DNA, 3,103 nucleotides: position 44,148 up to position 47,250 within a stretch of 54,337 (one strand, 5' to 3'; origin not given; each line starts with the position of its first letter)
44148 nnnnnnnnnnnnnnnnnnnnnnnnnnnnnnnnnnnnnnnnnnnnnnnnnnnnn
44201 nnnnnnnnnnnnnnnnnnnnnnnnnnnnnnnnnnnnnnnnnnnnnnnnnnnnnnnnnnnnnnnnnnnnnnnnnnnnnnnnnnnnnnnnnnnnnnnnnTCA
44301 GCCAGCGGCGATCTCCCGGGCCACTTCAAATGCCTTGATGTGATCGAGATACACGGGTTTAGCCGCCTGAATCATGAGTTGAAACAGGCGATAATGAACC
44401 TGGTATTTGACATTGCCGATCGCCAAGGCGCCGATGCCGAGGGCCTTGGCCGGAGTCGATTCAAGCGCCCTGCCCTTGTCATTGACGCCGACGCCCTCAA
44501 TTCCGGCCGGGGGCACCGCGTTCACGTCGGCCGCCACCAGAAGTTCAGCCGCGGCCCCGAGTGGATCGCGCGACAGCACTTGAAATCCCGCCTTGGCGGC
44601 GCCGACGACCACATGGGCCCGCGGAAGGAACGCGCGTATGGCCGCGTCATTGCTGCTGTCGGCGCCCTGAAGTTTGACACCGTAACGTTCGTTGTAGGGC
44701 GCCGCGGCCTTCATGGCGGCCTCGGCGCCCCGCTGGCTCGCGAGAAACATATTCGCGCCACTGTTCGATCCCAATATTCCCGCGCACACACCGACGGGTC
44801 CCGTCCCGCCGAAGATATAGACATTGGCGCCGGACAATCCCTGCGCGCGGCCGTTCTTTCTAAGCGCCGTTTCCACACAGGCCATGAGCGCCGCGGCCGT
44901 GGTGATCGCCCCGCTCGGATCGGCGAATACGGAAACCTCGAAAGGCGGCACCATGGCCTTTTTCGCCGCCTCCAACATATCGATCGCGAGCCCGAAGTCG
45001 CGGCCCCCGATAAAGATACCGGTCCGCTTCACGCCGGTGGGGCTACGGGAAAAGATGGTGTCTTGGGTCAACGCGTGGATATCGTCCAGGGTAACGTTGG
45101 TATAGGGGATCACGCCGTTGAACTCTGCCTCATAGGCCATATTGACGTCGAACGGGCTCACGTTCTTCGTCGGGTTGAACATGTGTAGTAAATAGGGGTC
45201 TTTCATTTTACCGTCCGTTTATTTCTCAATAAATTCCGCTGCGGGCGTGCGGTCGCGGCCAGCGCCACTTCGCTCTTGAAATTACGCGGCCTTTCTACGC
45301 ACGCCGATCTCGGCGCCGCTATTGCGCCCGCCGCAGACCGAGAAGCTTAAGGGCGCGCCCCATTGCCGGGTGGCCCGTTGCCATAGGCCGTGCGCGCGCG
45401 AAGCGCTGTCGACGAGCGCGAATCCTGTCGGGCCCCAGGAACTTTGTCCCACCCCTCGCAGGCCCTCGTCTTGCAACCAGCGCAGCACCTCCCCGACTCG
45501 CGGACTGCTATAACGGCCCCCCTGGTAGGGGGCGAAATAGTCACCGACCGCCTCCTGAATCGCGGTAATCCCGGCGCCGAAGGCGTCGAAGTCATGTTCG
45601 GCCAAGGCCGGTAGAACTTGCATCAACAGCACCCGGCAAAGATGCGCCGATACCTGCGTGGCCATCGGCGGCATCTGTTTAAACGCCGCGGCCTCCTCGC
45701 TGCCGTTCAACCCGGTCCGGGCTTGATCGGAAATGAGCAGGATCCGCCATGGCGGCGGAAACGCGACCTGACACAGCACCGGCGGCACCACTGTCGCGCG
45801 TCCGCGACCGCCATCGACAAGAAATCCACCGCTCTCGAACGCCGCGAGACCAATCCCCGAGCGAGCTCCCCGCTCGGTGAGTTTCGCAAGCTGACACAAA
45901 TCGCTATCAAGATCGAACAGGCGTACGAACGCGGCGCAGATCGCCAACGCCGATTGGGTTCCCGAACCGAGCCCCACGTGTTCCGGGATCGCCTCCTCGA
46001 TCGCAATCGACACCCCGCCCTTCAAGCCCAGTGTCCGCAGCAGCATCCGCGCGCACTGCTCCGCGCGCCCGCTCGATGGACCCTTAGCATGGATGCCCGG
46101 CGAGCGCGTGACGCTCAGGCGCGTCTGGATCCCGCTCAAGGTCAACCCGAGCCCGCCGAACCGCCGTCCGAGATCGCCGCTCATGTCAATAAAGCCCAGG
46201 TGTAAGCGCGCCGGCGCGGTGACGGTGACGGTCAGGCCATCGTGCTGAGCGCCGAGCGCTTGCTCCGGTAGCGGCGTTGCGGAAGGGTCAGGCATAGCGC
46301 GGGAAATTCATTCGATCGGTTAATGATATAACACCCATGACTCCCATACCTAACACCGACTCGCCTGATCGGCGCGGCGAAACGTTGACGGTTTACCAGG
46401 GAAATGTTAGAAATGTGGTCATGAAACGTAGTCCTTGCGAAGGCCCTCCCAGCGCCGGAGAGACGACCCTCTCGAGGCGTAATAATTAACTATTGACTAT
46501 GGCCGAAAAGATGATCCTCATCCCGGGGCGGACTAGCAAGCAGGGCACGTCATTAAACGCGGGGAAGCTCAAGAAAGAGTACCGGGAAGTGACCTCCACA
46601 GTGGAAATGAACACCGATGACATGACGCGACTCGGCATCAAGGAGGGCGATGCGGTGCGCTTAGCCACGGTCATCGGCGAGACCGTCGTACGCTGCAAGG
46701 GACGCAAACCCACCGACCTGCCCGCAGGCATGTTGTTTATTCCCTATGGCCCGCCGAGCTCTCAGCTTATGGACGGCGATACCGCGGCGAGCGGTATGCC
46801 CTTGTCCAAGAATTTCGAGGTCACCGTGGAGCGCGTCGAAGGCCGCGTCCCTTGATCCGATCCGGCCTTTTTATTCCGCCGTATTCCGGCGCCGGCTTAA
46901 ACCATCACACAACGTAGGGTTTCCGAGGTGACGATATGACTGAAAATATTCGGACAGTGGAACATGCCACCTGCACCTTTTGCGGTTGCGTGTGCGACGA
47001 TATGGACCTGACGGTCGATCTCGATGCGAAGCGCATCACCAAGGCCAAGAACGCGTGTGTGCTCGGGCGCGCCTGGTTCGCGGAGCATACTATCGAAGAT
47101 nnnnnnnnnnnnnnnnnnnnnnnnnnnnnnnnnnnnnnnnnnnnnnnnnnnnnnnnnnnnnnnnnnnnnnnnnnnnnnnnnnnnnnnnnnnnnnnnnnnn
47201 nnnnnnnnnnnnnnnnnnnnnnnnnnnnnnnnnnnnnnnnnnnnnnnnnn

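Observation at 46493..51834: The formylmethanofuran dehydrogenase-like operon looks like a complete, possibly redox-competent archaeal-type Fwd/Fmd rather than a hydrolase-only Fhc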

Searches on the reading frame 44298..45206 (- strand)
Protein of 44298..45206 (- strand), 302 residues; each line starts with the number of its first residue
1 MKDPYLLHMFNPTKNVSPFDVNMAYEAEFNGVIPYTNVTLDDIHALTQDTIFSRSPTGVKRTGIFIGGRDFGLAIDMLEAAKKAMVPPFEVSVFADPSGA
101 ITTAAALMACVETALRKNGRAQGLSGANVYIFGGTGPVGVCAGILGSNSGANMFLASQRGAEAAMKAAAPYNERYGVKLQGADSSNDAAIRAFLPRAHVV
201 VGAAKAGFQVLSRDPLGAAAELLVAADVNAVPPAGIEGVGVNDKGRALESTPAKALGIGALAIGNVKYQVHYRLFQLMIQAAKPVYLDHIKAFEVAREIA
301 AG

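Call 22: search_protein_families(library=ncbifam, proteins=[window:44298-45206:-], max_evalue=0.00001)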
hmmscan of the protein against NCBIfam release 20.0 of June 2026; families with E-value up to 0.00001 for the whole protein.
window:44298-45206:- (302 aa): 0 families

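Call 39: search_protein_families(library=pfam, proteins=[window:44298-45206:-], max_evalue=0.0001)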
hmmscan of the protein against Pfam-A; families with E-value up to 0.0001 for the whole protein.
window:44298-45206:- (302 aa): 1 family
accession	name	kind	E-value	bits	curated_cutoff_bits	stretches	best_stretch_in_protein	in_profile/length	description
PF09176.16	Mpt_N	-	1.6e-34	118.3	27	1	18-98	1-81/81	Methylene-tetrahydromethanopterin dehydrogenase, N-terminal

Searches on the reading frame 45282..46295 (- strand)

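Call 22: search_protein_families(library=ncbifam, proteins=[window:45282-46295:-], max_evalue=0.00001)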
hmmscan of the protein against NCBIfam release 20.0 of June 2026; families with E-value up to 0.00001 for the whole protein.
window:45282-46295:- (337 aa): 3 families
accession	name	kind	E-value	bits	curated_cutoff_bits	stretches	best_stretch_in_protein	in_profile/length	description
NF040726.1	BetaRFA-P_synth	equivalog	1.2e-56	192.2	328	1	24-299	2-295/327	beta-ribofuranosylaminobenzene 5'-phosphate synthase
TIGR00144.1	beta_RFAP_syn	subfamily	1.4e-42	146.1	113.5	1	25-330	3-323/325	beta-ribofuranosylaminobenzene 5'-phosphate synthase family protein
NF002288.1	PRK01212.1-4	equivalog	7e-07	28.6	194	1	78-144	60-126/303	homoserine kinase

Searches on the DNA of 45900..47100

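Call 36: search_rna_families(source=window, start=45900, end=47100, threshold=evalue, max_evalue=10)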
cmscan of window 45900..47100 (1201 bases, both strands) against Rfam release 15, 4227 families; matches with E-value up to 10: 3.
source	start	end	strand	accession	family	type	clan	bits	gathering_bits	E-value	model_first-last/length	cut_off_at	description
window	46923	46953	+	RF01280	snoR14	Gene; snRNA; snoRNA; CD-box;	CL00076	18.5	40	1.5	1-84/84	no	Small nucleolar RNA snoR14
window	46094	46152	+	RF00294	snoTBR17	Gene; snRNA; snoRNA; CD-box;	-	18.4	40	0.12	1-119/119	no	Small nucleolar RNA TBR17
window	46068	46137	-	RF02031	tpke11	Gene; sRNA;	-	18.4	43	0.56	1-77/77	no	tpke11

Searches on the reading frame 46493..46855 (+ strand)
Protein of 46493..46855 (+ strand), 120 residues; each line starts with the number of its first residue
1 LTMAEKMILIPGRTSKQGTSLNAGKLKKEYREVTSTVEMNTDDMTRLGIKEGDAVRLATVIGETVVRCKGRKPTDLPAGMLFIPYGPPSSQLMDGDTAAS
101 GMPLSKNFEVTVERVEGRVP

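Call 3: search_protein_families(library=pfam, proteins=[window:46493-46855:+], max_evalue=0.01)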
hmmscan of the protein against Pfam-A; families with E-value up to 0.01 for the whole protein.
window:46493-46855:+ (120 aa): 2 families
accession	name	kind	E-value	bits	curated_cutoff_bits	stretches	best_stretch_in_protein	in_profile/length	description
PF01568.27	Molydop_binding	-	4.4e-12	46.5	26.8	1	8-102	2-103/110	Molydopterin dinucleotide binding domain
PF02359.24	CDC48_N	-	0.0058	17.2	35.1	1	32-74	12-53/85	Cell division protein 48 (CDC48), N-terminal domain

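Call 4: search_protein_families(library=ncbifam, proteins=[window:46493-46855:+], max_evalue=0.01)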
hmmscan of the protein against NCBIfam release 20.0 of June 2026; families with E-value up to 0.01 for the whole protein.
window:46493-46855:+ (120 aa): 4 families
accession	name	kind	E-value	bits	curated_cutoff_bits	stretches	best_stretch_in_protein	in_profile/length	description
NF042908.1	FMD_DH_FwdD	exception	9.1e-25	87.2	175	1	6-119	2-115/129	tungsten-dependent formylmethanofuran dehydrogenase subunit FwdD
TIGR01591.1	Fdh-alpha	equivalog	0.00016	19.9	666.25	1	6-86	562-642/672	formate dehydrogenase subunit alpha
TIGR01706.1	NAPA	equivalog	0.00021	19.7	930.55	1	30-108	740-818/830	periplasmic nitrate reductase subunit alpha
NF010055.0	PRK13532.1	equivalog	0.0024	16.2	904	1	30-107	740-817/830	nitrate reductase catalytic subunit NapA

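Call 6: search_solved_structures(query=window:46493-46855:+, max_evalue=0.01, show_alignments=3)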
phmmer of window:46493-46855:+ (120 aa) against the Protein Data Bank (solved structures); distinct sequences matched with E-value up to 0.01: 5.
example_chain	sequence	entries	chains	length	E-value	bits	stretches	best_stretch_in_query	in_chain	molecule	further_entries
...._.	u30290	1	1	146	1.1e-18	70.5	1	8-119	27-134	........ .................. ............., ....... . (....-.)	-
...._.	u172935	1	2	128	4.6e-17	65.3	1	6-117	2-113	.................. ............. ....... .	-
5t5i_D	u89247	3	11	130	6.5e-15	58.4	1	6-112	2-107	Tungsten formylmethanofuran dehydrogenase subunit fwdD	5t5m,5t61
8rja_D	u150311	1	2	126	1.1e-14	57.7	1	7-115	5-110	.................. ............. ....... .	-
7bkb_J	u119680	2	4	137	1.2e-11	47.9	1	7-116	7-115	Formylmethanofuran dehydrogenase, subunit D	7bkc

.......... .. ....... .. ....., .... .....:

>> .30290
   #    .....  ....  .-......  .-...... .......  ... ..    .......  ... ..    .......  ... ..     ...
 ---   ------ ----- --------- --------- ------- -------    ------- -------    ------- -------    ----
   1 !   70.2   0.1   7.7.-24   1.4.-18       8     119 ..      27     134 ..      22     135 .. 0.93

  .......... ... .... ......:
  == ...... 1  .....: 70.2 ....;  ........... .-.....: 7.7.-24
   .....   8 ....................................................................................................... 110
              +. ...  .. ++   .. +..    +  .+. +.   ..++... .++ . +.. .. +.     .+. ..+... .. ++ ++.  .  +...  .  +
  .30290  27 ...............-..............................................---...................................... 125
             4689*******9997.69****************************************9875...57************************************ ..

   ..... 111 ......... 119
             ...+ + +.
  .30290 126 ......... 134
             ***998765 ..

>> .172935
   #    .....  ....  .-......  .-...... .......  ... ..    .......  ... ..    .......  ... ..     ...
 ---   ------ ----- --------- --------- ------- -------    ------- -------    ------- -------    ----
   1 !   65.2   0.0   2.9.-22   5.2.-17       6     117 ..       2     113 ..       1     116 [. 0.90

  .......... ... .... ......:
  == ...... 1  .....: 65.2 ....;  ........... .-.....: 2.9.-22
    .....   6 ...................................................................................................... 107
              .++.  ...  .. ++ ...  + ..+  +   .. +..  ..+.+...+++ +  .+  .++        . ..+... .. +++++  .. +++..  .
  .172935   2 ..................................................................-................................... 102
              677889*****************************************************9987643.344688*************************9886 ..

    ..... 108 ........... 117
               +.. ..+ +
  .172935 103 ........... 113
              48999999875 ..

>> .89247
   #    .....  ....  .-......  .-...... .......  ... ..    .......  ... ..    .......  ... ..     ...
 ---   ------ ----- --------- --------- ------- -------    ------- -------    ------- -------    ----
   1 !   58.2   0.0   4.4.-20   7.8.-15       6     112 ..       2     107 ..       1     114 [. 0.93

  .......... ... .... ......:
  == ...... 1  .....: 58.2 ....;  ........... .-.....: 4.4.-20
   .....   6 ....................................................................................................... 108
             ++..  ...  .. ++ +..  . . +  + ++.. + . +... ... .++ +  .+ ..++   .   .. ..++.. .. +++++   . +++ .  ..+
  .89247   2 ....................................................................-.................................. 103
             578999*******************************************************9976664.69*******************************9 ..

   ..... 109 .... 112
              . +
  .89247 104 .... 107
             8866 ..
